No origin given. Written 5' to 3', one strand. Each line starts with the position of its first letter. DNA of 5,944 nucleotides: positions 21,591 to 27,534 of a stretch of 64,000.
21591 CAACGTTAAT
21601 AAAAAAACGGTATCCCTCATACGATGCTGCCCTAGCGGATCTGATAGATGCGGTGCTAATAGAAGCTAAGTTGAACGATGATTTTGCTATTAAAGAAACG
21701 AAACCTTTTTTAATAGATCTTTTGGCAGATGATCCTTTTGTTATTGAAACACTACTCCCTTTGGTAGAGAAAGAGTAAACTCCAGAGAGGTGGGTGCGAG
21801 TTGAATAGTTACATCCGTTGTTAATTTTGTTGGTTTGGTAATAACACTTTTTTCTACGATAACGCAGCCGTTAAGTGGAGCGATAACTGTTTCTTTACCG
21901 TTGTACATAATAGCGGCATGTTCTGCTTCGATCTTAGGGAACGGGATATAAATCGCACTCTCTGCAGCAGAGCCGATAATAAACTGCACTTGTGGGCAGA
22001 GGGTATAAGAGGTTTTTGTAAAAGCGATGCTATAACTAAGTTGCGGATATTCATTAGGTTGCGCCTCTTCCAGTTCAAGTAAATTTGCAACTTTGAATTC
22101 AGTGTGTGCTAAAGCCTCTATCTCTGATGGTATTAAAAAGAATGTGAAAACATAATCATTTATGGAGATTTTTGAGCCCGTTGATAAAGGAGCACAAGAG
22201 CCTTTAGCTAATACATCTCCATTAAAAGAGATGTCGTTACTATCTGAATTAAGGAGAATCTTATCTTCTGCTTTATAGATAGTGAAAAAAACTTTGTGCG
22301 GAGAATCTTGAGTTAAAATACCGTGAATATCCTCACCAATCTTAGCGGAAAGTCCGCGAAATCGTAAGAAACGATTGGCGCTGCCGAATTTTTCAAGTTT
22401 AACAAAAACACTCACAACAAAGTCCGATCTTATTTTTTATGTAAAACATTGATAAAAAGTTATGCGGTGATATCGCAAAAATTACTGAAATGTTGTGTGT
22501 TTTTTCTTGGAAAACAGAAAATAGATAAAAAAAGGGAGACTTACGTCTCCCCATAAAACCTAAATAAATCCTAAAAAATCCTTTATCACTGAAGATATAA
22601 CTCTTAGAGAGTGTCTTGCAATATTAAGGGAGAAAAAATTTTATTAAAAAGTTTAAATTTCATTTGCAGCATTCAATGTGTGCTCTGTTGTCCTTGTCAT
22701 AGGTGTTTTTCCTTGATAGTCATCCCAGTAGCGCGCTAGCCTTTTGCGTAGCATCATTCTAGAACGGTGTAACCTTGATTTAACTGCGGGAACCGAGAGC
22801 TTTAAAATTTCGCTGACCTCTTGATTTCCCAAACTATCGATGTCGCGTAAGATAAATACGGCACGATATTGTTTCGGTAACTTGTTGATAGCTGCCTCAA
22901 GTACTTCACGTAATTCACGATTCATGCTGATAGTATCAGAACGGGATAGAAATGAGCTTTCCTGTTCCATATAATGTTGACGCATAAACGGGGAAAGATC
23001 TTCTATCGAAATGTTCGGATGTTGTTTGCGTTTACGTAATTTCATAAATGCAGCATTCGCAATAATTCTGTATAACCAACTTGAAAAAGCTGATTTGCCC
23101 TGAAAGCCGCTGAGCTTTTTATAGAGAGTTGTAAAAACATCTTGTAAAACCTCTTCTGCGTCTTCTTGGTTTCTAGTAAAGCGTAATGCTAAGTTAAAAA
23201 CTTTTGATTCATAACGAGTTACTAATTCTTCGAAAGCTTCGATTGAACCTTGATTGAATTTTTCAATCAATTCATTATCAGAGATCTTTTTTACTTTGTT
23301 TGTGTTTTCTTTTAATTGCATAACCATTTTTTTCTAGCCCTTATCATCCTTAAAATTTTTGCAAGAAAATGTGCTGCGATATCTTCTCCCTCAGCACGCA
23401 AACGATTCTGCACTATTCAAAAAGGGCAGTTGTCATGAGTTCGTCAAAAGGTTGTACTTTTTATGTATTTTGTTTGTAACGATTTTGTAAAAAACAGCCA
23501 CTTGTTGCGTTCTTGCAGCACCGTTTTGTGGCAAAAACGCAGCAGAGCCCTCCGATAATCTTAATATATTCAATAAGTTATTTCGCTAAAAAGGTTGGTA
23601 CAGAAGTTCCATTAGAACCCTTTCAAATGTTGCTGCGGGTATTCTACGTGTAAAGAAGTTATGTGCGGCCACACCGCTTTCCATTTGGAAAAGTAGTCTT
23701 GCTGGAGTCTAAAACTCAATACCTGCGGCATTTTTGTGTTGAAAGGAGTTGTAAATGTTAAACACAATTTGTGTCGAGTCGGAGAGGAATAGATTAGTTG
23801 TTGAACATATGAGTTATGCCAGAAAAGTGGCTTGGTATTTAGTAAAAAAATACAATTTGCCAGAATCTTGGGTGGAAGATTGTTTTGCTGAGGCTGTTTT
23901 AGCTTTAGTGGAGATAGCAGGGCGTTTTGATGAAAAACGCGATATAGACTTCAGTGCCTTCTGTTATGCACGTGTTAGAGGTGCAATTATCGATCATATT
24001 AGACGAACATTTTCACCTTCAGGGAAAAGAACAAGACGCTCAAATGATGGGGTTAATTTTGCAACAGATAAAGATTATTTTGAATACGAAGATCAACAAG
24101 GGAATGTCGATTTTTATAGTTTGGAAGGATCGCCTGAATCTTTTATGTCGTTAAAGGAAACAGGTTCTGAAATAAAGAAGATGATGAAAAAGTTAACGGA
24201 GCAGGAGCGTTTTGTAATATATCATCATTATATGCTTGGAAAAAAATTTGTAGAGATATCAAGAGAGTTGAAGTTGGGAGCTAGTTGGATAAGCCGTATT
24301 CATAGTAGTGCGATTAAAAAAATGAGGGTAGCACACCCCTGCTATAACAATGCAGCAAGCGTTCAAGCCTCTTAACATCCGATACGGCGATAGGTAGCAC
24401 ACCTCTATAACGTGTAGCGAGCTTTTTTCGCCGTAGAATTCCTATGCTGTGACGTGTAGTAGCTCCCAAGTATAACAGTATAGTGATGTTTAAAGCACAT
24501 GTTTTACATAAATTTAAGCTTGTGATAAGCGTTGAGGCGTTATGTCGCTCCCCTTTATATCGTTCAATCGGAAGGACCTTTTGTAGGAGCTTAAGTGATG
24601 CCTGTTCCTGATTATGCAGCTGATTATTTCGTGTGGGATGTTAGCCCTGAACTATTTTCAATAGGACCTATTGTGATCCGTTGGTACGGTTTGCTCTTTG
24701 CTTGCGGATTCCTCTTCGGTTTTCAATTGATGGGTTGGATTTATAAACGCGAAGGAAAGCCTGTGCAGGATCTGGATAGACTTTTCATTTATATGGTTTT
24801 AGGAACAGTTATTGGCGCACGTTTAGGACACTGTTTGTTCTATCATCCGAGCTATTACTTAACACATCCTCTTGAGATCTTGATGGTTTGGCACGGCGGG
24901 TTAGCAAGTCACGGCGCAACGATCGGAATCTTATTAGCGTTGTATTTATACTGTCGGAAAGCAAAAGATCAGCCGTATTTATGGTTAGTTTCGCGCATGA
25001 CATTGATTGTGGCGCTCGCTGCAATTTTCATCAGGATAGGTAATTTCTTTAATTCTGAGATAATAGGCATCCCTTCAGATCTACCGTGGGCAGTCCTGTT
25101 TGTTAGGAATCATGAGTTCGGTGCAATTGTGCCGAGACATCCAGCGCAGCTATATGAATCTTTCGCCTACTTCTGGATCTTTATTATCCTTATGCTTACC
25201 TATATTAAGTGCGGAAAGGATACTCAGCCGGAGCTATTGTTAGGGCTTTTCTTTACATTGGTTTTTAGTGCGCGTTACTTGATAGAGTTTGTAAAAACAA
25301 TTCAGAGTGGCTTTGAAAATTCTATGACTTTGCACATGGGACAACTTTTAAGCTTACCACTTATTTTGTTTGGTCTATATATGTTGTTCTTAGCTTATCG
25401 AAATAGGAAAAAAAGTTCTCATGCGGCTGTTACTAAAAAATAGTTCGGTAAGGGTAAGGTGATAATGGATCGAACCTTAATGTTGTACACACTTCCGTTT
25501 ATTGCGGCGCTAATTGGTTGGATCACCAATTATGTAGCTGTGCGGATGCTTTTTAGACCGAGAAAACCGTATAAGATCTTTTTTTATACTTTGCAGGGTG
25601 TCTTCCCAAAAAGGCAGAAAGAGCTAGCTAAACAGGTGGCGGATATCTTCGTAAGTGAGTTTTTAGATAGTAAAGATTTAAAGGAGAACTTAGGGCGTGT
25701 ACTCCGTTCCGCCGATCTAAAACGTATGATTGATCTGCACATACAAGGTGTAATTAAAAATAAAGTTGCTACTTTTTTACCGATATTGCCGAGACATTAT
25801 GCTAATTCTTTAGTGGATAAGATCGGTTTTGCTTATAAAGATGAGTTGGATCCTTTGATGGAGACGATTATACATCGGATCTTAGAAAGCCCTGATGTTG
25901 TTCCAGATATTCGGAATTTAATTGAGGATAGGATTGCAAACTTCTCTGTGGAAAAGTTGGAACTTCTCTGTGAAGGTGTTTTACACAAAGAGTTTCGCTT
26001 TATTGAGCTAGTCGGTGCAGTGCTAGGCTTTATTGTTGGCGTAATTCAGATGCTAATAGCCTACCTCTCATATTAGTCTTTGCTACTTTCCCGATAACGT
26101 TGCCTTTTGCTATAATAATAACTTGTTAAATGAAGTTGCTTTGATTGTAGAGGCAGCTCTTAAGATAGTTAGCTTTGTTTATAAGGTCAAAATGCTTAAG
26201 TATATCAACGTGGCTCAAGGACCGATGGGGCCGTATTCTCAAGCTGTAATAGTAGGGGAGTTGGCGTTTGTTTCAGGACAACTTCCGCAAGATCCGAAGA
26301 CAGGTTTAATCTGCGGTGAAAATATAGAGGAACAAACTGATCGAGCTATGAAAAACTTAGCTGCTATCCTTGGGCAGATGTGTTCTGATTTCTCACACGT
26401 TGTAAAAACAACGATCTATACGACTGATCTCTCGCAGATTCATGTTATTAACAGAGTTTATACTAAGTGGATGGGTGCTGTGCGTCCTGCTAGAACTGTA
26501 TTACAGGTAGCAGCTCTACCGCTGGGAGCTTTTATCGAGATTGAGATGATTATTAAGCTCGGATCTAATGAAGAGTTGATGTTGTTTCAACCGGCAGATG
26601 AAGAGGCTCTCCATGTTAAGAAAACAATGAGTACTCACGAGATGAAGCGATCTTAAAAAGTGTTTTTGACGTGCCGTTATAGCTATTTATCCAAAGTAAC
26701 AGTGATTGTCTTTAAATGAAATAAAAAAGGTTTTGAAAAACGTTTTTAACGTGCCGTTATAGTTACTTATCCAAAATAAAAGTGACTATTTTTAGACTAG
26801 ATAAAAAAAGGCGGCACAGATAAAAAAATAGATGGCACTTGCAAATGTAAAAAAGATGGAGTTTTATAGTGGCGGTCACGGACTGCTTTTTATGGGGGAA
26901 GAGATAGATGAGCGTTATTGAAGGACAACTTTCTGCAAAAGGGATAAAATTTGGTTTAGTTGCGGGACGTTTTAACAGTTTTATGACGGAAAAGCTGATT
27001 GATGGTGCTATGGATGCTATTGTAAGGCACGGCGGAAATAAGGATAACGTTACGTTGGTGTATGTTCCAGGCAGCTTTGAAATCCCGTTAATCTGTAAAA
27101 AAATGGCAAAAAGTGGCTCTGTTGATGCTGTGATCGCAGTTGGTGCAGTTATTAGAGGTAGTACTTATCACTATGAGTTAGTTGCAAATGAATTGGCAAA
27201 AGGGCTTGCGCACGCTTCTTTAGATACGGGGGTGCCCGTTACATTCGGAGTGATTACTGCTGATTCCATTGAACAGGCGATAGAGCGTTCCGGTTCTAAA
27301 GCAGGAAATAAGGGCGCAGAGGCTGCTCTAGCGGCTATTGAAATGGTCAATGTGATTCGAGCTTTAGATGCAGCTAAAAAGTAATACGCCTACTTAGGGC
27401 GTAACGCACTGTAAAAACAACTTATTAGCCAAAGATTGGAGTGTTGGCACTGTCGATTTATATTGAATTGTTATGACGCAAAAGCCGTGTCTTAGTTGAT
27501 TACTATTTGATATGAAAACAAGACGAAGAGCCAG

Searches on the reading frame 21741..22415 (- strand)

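Call 54: search_protein_families(library=pfam, proteins=[window:21741-22415:-], max_evalue=0.001)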
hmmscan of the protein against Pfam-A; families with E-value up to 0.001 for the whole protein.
window:21741-22415:- (224 aa): 1 family
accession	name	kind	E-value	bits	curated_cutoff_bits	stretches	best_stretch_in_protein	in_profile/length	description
PF00498.31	FHA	-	3.9e-05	24.4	20.7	1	146-206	2-66/67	FHA domain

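Call 66: search_protein_families(library=ncbifam, proteins=[window:21741-22415:-], max_evalue=0.00001)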
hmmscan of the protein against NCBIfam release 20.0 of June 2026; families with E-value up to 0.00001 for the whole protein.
window:21741-22415:- (224 aa): 0 families

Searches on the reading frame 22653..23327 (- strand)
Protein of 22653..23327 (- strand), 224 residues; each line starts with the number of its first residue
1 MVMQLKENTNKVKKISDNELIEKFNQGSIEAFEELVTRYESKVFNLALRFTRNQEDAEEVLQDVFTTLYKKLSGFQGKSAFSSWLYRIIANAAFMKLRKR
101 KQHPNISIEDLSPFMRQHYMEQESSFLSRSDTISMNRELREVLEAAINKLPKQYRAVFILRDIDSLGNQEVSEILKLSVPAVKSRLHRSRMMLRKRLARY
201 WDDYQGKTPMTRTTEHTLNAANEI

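Call 54: search_protein_families(library=pfam, proteins=[window:22653-23327:-], max_evalue=0.001)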
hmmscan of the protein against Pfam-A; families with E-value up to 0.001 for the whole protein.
window:22653-23327:- (224 aa): 6 families
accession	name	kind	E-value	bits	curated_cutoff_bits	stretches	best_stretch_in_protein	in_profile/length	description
PF04542.20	Sigma70_r2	-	2.6e-17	62.8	24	1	35-101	1-69/71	Sigma-70 region 2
PF08281.18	Sigma70_r4_2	-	5.9e-16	58.3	25.7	1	141-193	2-54/54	Sigma-70, region 4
PF04545.22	Sigma70_r4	-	4.6e-06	26.5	24.1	1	146-195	1-50/50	Sigma-70, region 4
PF07638.17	Sigma70_ECF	-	6.5e-05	23.3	21.1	0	19-197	6-183/185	ECF sigma factor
PF20652.3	Sec8_C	-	0.0001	22.3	25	1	51-184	80-217/260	Exocyst complex component Sec8 C-terminal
PF08539.16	HbrB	-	0.00047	20.7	22.7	0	26-80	24-77/166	HbrB-like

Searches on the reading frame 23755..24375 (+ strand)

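Call 53: search_protein_families(library=pfam, proteins=[window:23755-24375:+], max_evalue=0.001)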
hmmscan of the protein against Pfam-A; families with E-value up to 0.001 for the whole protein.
window:23755-24375:+ (206 aa): 3 families
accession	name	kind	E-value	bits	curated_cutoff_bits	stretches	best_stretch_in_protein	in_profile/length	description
PF04542.20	Sigma70_r2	-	1.5e-09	38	24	1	22-84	6-67/71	Sigma-70 region 2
PF04545.22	Sigma70_r4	-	4.8e-07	29.6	24.1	1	144-191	2-49/50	Sigma-70, region 4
PF08281.18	Sigma70_r4_2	-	0.00029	20.9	25.7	1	139-173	3-37/54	Sigma-70, region 4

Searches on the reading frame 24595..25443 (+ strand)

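Call 53: search_protein_families(library=pfam, proteins=[window:24595-25443:+], max_evalue=0.001)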
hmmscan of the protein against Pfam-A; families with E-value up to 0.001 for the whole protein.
window:24595-25443:+ (282 aa): 1 family
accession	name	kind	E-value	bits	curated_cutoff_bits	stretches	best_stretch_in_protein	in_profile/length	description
PF01790.23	LGT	-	1e-67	228.4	24.9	1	18-265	1-239/240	Prolipoprotein diacylglyceryl transferase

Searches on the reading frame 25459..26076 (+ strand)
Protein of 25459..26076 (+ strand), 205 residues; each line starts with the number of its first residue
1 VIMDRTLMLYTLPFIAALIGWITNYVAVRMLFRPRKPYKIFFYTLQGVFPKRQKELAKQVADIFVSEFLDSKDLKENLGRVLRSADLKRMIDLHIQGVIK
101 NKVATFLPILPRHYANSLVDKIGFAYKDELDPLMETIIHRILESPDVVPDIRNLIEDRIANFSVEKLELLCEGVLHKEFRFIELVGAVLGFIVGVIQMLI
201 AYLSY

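Call 53: search_protein_families(library=pfam, proteins=[window:25459-26076:+], max_evalue=0.001)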
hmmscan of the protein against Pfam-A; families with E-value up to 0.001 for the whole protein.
window:25459-26076:+ (205 aa): 1 family
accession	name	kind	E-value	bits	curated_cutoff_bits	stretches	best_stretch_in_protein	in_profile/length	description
PF04286.17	DUF445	-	3.3e-26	93.5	33.8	2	15-105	2-91/368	Protein of unknown function (DUF445)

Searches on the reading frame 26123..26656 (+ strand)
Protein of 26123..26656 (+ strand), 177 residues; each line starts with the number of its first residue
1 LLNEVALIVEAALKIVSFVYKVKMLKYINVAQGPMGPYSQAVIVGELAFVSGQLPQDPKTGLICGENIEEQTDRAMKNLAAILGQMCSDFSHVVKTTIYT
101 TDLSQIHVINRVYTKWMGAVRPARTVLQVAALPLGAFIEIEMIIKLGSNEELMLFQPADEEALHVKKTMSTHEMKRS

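Call 53: search_protein_families(library=pfam, proteins=[window:26123-26656:+], max_evalue=0.001)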
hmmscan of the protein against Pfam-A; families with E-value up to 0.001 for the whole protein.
window:26123-26656:+ (177 aa): 1 family
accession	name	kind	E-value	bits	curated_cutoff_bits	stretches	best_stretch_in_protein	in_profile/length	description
PF01042.26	Ribonuc_L-PSP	-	6.9e-33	113.7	27.3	1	33-143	6-118/121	Endoribonuclease L-PSP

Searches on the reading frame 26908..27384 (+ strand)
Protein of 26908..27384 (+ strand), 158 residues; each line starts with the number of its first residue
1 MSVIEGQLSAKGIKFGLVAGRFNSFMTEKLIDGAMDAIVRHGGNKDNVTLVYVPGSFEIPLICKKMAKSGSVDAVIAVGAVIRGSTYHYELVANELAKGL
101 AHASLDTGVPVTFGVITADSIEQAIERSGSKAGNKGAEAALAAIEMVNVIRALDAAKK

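Call 53: search_protein_families(library=pfam, proteins=[window:26908-27384:+], max_evalue=0.001)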
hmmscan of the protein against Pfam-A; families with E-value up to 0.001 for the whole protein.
window:26908-27384:+ (158 aa): 1 family
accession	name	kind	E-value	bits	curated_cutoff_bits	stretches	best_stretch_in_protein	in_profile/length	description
PF00885.24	DMRL_synthase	-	3.9e-56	189.3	26.7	1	13-150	2-138/139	6,7-dimethyl-8-ribityllumazine synthase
